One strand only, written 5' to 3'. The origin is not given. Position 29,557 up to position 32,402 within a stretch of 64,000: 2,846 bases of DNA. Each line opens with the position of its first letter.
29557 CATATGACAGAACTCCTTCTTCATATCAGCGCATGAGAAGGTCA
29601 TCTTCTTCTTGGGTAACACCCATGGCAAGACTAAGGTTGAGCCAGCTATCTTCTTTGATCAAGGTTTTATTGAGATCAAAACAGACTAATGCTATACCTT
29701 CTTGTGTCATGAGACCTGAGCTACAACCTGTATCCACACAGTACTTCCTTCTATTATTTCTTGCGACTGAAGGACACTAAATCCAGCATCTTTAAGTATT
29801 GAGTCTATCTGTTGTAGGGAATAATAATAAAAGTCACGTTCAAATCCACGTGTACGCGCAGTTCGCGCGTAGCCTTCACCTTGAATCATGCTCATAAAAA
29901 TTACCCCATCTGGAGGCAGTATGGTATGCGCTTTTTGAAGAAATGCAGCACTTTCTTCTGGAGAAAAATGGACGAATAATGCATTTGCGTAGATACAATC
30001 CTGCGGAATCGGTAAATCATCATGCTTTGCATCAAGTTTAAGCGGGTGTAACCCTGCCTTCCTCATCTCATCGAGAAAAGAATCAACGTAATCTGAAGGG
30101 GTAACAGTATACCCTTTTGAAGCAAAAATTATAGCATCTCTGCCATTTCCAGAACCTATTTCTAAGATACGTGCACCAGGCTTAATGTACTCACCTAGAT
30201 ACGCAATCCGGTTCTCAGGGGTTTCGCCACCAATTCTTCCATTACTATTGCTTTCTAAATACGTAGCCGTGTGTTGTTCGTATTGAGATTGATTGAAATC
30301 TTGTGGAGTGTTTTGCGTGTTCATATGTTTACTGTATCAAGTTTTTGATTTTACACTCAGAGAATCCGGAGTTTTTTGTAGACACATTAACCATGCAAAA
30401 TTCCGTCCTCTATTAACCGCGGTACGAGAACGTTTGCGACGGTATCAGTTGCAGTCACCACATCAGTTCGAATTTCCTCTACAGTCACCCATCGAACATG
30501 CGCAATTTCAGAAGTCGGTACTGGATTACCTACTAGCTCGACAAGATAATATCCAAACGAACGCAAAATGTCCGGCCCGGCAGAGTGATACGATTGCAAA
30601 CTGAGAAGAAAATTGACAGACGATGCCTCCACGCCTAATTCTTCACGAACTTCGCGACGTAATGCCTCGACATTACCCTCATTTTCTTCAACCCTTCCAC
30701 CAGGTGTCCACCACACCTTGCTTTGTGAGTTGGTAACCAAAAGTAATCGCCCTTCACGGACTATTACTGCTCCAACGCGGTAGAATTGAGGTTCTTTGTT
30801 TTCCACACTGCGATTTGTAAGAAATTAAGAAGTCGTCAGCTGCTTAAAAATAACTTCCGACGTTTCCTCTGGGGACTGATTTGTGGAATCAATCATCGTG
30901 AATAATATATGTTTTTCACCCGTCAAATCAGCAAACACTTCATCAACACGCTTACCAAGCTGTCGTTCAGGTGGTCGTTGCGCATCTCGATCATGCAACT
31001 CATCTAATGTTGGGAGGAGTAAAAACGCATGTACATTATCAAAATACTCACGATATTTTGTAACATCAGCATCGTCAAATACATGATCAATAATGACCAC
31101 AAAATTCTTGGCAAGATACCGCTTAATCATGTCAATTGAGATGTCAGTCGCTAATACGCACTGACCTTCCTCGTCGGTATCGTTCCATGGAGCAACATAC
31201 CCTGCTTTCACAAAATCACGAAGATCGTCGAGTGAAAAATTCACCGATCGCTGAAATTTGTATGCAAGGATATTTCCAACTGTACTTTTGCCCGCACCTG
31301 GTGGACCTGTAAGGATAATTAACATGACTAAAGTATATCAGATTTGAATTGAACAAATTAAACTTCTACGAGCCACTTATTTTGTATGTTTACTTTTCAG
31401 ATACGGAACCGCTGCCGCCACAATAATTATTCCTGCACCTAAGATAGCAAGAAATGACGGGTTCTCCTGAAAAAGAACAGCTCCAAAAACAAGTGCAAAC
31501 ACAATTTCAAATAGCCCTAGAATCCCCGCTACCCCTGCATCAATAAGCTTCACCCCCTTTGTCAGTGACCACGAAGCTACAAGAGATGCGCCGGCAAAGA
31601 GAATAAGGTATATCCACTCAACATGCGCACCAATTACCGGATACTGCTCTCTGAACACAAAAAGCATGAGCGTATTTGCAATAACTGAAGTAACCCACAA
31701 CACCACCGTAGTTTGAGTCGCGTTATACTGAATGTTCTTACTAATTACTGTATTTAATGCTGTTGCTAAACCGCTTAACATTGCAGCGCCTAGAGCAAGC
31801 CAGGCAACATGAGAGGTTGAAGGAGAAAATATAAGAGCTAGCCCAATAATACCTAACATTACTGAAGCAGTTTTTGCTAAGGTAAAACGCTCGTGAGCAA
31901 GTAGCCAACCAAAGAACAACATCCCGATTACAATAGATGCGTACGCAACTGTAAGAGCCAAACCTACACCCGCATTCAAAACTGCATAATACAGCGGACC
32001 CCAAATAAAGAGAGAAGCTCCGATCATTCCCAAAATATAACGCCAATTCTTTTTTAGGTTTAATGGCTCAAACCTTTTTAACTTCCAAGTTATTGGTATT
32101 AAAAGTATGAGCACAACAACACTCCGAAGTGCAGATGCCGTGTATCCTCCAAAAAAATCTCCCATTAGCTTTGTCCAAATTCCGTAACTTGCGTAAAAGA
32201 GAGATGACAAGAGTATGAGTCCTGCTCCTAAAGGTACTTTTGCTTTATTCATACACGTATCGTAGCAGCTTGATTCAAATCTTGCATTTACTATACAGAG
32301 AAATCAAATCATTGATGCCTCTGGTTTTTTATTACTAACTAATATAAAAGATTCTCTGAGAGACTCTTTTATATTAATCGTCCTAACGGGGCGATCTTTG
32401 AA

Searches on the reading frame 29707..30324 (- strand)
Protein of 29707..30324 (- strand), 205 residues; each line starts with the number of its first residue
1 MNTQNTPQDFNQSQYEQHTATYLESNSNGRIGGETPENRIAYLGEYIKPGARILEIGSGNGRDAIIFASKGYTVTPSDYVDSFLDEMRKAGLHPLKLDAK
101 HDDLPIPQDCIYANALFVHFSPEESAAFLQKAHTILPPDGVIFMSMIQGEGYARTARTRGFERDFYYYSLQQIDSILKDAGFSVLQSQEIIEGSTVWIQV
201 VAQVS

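Call 56: search_protein_families(library=pfam, proteins=[window:29707-30324:-], max_evalue=0.0001)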
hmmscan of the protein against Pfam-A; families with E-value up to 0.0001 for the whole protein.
window:29707-30324:- (205 aa): 5 families
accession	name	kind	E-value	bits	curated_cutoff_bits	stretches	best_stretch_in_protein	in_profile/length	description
PF13489.12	Methyltransf_23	-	1.1e-14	54.9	27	1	39-186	12-163/164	Methyltransferase domain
PF13649.12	Methyltransf_25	-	1e-08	36.2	27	1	53-140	1-97/97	Methyltransferase domain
PF08241.18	Methyltransf_11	-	6.4e-08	33.6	21.2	1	54-143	1-94/95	Methyltransferase domain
PF08242.18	Methyltransf_12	-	1.3e-05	26.3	30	1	54-142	1-98/98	Methyltransferase domain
PF06080.18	DUF938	-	4.1e-05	23.9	27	0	43-144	18-137/202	Protein of unknown function (DUF938)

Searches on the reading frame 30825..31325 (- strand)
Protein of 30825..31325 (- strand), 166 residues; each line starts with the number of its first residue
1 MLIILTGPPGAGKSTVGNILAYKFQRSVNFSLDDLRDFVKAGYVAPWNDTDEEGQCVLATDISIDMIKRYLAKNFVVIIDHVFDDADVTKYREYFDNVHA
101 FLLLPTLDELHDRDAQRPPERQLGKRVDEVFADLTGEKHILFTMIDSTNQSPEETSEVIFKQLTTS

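Call 56: search_protein_families(library=pfam, proteins=[window:30825-31325:-], max_evalue=0.0001)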
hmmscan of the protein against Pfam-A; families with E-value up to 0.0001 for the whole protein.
window:30825-31325:- (166 aa): 6 families
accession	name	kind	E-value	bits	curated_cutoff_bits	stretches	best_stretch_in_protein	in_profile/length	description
PF13238.12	AAA_18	-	5.2e-08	33.8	29.4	1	3-120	1-114/128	AAA domain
PF13521.12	AAA_28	-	2.8e-06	28.1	27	0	3-80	2-80/164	AAA domain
PF13671.12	AAA_33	-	3.9e-06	27.7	27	1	2-127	1-128/143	AAA domain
PF08433.16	KTI12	-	1.3e-05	25.3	22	1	1-81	1-78/271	Chromatin associated protein KTI12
PF20720.3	nSTAND3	-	7.1e-05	23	27.2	0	2-38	19-57/155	Novel STAND NTPase 3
PF07931.18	CPT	-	8.4e-05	22.9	22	0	1-163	2-171/172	Chloramphenicol phosphotransferase-like protein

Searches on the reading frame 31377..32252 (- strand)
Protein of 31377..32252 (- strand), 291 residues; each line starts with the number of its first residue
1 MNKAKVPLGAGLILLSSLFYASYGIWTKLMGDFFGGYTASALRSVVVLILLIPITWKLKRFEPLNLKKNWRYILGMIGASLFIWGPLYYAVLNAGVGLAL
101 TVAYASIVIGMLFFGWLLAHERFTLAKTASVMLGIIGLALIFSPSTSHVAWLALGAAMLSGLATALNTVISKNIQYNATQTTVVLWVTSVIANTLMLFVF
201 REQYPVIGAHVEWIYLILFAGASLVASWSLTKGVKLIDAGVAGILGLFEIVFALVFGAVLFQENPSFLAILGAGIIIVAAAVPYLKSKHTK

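Call 26: search_protein_families(library=pfam, proteins=[window:31377-32252:-], max_evalue=0.00001)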
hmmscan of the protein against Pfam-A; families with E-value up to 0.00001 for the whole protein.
window:31377-32252:- (291 aa): 1 family
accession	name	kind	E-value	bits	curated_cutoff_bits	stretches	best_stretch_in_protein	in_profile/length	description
PF00892.27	EamA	-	3.4e-25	89.3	28.2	2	8-142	2-134/135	EamA-like transporter family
